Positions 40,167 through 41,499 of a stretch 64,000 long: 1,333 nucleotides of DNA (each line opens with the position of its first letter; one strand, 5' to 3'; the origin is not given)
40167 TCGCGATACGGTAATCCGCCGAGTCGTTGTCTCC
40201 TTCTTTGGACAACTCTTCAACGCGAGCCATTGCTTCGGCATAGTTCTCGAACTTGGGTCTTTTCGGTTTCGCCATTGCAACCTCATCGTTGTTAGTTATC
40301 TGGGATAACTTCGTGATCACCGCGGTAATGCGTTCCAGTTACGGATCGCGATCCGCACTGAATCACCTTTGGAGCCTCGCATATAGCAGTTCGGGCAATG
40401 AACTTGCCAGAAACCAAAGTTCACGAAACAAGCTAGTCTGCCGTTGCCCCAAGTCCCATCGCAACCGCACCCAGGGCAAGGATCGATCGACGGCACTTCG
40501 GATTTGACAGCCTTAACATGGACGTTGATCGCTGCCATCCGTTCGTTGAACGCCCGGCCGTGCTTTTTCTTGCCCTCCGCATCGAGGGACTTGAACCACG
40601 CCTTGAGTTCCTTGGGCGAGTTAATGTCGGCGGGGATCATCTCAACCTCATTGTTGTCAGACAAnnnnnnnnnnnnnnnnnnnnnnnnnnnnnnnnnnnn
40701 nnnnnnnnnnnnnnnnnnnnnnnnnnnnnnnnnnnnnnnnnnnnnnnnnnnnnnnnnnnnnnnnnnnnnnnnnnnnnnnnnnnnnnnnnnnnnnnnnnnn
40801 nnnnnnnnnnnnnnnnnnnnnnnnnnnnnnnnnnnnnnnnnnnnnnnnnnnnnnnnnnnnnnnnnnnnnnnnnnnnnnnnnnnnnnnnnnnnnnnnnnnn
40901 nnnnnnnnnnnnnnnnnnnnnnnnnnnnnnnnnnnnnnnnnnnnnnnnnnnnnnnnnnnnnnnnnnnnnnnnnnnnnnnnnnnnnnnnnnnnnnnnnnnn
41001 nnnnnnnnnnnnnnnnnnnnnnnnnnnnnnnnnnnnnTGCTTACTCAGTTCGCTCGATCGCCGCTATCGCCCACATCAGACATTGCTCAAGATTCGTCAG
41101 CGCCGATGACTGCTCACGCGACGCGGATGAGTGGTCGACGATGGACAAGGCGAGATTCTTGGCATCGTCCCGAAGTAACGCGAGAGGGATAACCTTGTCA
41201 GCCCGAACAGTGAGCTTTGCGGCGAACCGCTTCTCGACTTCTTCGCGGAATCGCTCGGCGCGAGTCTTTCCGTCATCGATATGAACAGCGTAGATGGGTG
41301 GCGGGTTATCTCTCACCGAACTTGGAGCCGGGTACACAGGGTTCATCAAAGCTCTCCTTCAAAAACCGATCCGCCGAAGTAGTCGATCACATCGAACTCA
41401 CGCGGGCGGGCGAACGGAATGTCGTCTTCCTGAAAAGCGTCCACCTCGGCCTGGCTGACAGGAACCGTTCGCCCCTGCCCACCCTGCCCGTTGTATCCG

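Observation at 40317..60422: Anti-restriction set: two to three Lar-like zinc-ribbon proteins plus a C5-cytosine methyltransferase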

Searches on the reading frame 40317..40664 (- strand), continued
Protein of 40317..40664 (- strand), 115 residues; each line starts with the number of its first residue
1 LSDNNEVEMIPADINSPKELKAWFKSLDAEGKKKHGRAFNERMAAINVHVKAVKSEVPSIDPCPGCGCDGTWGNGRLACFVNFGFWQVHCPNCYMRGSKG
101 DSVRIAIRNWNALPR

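Call 84: find_encoding_contigs(protein=P0005, flank=6000, max_places=3)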
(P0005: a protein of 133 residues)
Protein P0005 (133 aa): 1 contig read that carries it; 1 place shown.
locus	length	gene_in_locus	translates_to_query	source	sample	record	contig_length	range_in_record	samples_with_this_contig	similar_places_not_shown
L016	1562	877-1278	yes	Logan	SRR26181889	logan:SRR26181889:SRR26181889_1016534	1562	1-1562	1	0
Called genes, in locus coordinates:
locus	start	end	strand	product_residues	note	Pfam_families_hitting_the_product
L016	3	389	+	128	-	?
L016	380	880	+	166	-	PF12694:cpYpsA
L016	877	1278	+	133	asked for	-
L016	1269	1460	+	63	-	-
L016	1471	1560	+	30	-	?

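Call 98: find_encoding_contigs(protein=P0033, flank=3000, max_places=2)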
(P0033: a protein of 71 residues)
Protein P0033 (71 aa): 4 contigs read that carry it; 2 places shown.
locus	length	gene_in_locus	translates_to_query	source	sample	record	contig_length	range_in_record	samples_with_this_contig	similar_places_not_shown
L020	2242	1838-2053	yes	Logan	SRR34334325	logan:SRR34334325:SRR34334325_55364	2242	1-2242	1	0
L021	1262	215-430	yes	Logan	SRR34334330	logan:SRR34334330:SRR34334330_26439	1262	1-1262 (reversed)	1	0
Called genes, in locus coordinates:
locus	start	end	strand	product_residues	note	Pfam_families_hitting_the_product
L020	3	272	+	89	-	?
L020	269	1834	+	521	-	PF00145:DNA_methylase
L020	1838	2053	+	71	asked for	-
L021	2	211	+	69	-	?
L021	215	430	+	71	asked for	-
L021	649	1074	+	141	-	-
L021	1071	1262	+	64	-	?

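Call 99: find_encoding_contigs(protein=P0018, flank=3000, max_places=2)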
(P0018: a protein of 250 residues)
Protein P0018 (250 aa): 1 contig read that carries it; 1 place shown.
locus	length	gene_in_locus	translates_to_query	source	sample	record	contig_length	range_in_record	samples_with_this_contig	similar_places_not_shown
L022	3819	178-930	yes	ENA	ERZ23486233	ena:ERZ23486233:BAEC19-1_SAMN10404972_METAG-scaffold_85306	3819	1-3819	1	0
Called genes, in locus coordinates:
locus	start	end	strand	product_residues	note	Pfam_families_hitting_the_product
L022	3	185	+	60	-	?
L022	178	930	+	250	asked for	-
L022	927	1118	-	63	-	PF13560:HTH_31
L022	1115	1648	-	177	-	PF27050:Phage_P22_Y8K6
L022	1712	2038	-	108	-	-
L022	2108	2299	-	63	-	-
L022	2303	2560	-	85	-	-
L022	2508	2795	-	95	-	-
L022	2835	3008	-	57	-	-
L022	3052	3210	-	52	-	-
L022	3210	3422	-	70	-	-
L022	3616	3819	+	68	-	?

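Call 100: find_encoding_contigs(protein=P0015, flank=3000, max_places=2)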
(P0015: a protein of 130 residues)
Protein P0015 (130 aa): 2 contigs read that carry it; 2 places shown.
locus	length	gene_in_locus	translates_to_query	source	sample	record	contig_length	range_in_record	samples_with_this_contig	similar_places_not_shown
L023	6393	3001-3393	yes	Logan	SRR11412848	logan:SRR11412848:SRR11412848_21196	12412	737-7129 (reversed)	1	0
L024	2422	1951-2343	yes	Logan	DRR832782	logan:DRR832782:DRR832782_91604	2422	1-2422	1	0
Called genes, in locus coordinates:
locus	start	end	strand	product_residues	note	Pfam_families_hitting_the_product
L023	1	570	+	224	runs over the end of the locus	PF04404:ERF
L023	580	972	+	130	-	PF00436:SSB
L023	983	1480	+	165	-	PF05565:Sipho_Gp157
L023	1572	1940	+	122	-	-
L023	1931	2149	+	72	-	-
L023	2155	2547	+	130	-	-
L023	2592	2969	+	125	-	-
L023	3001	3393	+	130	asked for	PF14354:Lar_restr_allev (weak)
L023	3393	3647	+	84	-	-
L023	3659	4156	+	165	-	-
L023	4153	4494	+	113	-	PF13560:HTH_31 (weak), PF12844:HTH_19 (weak)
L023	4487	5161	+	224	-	-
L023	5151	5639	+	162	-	-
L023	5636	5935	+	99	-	-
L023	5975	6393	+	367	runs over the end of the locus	PF00589:Phage_integrase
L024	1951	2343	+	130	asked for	PF14354:Lar_restr_allev (weak)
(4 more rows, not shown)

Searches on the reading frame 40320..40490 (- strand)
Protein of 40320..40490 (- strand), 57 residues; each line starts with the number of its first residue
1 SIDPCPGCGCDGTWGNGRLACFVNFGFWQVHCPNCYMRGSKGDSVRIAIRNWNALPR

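Call 13: search_protein_families(library=pfam, proteins=[window:40320-40490:-], max_evalue=10)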
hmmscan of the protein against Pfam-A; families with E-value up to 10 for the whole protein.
seq(57 aa): 2 families
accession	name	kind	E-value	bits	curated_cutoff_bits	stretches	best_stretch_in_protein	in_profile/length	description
PF14354.12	Lar_restr_allev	-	9.8e-07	29.4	28.6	1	2-53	3-55/58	Restriction alleviation protein Lar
PF23903.1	Phage_zn_bind_2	-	1.4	9.3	27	0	5-13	34-42/44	Phage zinc binding domain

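Call 60: search_dna_similar(query=window:40320-40490:-, collection=phages, mode=protein, max_evalue=0.001, max_rows=30)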
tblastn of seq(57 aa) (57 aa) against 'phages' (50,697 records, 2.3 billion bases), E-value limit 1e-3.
No match.

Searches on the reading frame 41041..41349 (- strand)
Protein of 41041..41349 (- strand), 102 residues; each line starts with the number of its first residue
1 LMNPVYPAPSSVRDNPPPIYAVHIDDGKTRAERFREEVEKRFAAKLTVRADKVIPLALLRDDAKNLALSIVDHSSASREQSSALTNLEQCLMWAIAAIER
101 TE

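Call 22: search_protein_families(library=pfam, proteins=[window:41041-41349:-], max_evalue=0.1)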
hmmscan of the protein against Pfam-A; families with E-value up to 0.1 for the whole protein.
window:41041-41349:- (102 aa): 1 family
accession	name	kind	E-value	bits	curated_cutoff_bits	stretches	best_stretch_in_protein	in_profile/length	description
PF24729.2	Acb2_Tad1_hairpin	-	2.6e-09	37.6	27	1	59-100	16-58/58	Acb2/Tad1, hairpin domain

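Call 65: search_protein_families(library=ncbifam, proteins=[window:41041-41349:-], max_evalue=0.01)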
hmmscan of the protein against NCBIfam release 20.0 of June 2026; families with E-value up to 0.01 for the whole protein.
window:41041-41349:- (102 aa): 0 families

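Call 66: search_protein_families(library=phrogs, proteins=[window:41041-41349:-], max_evalue=0.01)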
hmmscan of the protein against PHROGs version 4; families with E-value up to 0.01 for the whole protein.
window:41041-41349:- (102 aa): 2 families
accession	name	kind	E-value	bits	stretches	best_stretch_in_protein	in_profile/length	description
phrog_1454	-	unknown function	5.1e-11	43.6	1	35-101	10-76/81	-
phrog_15810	-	unknown function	0.0047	18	1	72-96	28-52/55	-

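Call 67: search_solved_structures(query=window:41041-41349:-, max_evalue=1, show_alignments=2)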
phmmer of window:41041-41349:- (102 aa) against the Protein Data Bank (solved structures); distinct sequences matched with E-value up to 1: 6.
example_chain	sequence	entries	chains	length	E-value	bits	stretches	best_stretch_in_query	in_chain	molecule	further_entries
4b93_A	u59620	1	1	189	0.052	17.2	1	25-75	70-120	VESICLE-ASSOCIATED MEMBRANE PROTEIN 7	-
2vx8_A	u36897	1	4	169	0.29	14.8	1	25-75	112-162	NUCLEOPORIN-LIKE PROTEIN RIP, VESICLE-ASSOCIATED MEMBRANE PROTEIN 7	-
2dmw_A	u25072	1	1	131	0.45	14.2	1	25-76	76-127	synaptobrevin-like 1 variant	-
4afi_A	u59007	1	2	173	0.67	13.7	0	25-74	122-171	AP-3 COMPLEX SUBUNIT DELTA-1, VESICLE-ASSOCIATED MEMBRANE PROTEIN 7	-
9cc5_A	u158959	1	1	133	0.76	13.5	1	16-63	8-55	Amylin-NHO-22 Binder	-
7r9x_A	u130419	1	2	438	0.77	13.5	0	17-76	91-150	AmbE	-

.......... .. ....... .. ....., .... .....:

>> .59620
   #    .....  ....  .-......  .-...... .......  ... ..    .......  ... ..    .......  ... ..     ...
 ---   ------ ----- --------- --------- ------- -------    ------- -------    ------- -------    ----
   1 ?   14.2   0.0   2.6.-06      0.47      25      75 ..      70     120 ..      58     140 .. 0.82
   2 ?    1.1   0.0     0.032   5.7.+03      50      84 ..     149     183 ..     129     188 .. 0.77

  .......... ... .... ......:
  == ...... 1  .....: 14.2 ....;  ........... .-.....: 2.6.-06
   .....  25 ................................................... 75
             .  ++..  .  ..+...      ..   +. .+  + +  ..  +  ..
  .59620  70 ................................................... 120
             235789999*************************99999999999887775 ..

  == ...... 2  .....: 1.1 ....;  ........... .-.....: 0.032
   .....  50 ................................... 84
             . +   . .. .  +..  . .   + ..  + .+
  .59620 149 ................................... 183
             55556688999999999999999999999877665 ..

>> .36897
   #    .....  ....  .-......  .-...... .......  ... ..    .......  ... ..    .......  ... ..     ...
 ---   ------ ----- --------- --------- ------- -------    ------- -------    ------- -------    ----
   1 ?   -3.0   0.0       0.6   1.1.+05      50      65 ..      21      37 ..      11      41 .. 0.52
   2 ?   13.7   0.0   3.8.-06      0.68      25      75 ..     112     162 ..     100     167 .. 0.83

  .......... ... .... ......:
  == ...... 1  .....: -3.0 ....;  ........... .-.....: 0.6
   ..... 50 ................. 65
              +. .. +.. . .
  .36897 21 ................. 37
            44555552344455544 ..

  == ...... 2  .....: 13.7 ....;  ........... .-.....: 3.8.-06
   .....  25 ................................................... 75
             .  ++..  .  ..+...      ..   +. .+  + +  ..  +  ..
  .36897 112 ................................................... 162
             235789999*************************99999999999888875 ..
